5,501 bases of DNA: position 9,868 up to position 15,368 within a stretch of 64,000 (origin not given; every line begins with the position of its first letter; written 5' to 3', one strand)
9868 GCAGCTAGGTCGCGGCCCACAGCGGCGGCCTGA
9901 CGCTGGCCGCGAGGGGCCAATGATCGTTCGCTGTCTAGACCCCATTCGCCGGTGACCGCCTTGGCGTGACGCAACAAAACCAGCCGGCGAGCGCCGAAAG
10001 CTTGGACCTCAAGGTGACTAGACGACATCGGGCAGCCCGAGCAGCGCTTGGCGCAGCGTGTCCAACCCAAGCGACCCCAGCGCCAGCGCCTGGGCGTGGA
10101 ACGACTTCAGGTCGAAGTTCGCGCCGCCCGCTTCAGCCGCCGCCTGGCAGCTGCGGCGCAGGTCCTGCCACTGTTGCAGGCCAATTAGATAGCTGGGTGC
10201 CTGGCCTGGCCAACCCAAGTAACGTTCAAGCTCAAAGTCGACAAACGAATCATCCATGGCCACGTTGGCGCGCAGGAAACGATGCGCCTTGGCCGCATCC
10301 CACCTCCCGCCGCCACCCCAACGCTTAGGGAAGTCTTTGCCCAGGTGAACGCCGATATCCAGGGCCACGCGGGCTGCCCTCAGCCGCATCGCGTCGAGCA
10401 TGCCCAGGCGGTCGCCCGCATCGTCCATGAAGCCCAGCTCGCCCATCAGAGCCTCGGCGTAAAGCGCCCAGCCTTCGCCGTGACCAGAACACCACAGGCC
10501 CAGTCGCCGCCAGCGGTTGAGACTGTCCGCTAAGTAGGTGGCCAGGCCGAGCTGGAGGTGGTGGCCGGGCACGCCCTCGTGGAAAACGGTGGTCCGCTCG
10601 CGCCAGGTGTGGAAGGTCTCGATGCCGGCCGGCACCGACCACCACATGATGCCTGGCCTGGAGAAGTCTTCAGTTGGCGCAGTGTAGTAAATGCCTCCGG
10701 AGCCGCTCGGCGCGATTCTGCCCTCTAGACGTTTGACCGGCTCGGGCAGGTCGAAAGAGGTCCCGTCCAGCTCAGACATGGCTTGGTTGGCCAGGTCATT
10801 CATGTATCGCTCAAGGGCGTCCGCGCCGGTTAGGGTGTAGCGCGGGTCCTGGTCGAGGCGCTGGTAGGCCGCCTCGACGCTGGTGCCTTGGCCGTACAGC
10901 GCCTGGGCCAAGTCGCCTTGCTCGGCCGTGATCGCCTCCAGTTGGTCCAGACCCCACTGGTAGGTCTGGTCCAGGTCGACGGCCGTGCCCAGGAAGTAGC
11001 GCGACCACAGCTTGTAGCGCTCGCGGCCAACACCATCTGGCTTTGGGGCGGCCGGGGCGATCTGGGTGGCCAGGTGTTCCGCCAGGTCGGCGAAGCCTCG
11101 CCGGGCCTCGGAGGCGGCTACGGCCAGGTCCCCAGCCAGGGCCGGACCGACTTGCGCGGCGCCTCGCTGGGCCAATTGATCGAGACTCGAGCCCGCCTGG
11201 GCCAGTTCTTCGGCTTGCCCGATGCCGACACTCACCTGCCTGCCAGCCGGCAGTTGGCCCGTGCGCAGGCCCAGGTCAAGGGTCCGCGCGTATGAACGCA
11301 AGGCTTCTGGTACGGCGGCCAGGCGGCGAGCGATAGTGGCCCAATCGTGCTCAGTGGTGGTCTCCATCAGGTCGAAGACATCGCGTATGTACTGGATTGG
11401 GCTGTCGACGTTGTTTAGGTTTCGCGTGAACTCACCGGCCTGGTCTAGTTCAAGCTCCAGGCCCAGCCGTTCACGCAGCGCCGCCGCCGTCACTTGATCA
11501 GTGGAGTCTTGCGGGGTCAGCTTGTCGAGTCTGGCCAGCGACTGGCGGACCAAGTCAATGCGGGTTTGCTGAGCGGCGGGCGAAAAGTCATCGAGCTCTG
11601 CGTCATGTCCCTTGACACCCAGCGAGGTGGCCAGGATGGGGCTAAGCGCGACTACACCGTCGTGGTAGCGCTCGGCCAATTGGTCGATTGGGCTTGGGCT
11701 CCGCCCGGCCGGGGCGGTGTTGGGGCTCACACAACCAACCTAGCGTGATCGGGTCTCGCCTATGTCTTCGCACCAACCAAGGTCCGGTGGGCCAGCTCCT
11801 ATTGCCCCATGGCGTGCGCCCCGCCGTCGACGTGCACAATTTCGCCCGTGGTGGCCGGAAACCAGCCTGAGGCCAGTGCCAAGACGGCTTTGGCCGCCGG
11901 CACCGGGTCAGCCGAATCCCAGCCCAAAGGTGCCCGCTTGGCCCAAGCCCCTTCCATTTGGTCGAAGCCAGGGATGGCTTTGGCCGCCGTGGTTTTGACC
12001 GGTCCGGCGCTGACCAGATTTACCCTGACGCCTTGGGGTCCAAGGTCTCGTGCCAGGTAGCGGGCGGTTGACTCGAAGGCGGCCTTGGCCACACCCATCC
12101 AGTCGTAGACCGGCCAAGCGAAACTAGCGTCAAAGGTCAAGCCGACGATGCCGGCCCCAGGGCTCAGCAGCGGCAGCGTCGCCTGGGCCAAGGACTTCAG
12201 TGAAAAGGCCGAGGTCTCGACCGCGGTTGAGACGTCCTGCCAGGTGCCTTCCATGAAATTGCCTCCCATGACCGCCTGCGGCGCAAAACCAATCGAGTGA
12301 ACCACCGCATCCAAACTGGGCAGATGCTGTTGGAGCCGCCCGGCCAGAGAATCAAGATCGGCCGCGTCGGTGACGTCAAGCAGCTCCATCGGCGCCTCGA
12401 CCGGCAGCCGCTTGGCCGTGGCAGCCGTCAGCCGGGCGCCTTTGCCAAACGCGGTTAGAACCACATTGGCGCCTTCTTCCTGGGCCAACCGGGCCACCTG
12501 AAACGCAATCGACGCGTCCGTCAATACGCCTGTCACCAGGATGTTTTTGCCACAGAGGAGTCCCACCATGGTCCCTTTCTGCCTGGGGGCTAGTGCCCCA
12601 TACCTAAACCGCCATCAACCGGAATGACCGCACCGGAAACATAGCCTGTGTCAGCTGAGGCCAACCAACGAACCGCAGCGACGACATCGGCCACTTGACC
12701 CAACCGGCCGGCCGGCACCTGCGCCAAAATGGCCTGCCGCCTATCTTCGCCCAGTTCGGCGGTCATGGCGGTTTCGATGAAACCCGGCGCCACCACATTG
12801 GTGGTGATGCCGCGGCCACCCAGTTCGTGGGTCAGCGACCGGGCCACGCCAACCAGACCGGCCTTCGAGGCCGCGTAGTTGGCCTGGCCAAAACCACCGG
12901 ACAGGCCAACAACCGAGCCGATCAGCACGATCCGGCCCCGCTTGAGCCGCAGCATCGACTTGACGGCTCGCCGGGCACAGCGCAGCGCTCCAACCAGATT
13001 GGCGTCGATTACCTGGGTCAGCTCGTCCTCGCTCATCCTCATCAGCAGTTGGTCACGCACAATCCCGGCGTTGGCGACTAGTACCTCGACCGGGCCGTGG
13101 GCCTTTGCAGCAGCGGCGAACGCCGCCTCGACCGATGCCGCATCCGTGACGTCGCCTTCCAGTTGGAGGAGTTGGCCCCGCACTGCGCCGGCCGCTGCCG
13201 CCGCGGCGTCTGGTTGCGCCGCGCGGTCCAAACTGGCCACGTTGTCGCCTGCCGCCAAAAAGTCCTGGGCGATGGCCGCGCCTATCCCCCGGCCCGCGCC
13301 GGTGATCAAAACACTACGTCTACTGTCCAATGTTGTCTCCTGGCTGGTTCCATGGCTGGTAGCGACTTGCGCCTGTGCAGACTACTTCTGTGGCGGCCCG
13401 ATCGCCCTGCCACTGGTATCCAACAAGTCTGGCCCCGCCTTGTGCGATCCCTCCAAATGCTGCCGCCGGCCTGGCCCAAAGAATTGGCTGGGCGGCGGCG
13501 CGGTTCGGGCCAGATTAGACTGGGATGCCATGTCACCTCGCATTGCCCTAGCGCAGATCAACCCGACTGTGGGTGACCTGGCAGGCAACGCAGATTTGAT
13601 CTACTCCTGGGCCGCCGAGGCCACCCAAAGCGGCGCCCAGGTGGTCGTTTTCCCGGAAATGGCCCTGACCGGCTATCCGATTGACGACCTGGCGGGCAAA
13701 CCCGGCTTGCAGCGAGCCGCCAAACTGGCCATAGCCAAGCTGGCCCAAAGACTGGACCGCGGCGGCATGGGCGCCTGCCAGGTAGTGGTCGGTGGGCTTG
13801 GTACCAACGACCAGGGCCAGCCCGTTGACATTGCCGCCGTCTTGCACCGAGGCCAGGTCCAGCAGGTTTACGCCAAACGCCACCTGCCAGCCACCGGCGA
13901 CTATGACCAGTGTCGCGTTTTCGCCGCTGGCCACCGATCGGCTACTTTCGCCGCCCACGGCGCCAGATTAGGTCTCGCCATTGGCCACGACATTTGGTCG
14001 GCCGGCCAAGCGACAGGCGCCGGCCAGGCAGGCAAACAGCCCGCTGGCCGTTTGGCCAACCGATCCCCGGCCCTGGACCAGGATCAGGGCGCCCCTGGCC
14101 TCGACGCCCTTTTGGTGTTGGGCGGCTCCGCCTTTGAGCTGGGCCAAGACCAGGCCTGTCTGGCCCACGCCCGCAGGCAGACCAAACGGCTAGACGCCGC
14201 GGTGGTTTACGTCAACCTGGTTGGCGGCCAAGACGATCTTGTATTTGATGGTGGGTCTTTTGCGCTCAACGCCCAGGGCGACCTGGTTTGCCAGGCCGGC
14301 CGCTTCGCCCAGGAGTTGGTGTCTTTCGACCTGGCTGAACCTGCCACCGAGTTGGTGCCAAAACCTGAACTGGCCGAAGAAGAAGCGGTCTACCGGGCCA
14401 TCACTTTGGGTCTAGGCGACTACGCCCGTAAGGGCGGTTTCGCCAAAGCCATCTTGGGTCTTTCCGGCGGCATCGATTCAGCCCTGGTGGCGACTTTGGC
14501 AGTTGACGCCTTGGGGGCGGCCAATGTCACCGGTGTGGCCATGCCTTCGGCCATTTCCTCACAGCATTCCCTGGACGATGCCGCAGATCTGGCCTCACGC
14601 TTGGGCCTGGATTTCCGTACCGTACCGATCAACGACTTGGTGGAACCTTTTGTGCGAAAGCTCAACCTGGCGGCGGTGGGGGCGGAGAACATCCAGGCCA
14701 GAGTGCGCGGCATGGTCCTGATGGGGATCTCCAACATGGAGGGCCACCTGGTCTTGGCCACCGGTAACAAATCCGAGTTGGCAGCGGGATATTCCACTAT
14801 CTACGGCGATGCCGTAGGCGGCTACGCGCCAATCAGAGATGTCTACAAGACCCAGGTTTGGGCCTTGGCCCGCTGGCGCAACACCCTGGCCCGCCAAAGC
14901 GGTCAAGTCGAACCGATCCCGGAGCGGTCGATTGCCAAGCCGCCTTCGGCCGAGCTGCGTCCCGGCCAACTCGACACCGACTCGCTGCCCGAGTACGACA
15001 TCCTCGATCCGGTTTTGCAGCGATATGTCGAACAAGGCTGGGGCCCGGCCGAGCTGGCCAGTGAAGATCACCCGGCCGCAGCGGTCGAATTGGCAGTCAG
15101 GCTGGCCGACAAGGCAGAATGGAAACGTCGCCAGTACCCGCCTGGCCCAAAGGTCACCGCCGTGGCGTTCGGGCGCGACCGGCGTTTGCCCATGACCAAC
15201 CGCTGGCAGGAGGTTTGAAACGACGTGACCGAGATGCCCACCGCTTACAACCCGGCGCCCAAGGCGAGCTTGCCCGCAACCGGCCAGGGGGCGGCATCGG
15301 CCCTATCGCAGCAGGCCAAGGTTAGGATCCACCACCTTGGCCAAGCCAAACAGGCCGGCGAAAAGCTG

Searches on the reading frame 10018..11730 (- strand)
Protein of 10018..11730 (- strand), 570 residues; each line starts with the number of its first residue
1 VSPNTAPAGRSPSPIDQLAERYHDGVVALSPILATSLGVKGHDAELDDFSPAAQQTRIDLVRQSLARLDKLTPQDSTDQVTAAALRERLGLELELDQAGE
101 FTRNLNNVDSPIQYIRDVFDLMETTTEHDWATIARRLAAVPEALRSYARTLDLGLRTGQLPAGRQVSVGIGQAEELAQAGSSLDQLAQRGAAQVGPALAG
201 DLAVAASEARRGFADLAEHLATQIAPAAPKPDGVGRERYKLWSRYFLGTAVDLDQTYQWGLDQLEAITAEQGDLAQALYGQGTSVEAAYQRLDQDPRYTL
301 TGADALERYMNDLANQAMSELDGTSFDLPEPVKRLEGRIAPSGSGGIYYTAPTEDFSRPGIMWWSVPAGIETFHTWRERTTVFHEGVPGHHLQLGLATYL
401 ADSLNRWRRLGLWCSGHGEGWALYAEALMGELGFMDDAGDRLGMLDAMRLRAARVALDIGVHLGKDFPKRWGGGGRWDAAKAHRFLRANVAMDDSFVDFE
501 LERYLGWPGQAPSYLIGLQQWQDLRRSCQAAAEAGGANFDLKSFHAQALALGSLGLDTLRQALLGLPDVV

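Call 101: search_protein_families(library=pfam, proteins=[window:10018-11730:-], max_evalue=0.00001)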
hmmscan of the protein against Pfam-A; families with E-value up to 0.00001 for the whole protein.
window:10018-11730:- (570 aa): 1 family
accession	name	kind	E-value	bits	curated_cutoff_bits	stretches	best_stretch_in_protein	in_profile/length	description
PF05960.17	DUF885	-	1.3e-152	510.6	32.4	1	31-563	1-532/532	Bacterial protein of unknown function (DUF885)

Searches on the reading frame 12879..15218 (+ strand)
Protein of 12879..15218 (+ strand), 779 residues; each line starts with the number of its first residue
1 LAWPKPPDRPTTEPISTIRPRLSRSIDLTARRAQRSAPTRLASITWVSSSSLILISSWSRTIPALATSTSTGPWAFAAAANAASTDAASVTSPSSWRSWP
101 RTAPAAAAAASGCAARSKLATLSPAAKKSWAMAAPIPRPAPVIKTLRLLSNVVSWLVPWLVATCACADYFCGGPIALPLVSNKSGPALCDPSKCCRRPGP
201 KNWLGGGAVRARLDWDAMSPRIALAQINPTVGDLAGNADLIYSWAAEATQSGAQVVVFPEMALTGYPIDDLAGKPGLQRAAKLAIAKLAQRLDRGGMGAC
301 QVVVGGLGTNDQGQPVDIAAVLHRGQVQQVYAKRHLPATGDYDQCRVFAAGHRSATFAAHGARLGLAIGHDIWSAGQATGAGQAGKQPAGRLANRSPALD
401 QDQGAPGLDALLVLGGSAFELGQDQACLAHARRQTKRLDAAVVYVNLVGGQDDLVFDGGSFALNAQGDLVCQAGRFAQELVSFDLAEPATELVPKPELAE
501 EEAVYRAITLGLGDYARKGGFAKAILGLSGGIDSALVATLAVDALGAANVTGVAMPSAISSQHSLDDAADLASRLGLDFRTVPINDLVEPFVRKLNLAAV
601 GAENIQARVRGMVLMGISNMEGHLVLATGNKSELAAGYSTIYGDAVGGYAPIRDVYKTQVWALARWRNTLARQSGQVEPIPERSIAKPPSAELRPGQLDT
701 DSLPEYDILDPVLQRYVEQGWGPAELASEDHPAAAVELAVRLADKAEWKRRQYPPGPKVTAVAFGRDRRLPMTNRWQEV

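Call 101: search_protein_families(library=pfam, proteins=[window:12879-15218:+], max_evalue=0.00001)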
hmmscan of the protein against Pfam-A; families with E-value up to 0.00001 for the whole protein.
window:12879-15218:+ (779 aa): 2 families
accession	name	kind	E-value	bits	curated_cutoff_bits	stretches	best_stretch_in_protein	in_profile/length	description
PF02540.23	NAD_synthase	-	9.4e-66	221.8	21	1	505-752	2-241/242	NAD synthase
PF00795.27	CN_hydrolase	-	1.8e-17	64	23.2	1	221-486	1-247/256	Carbon-nitrogen hydrolase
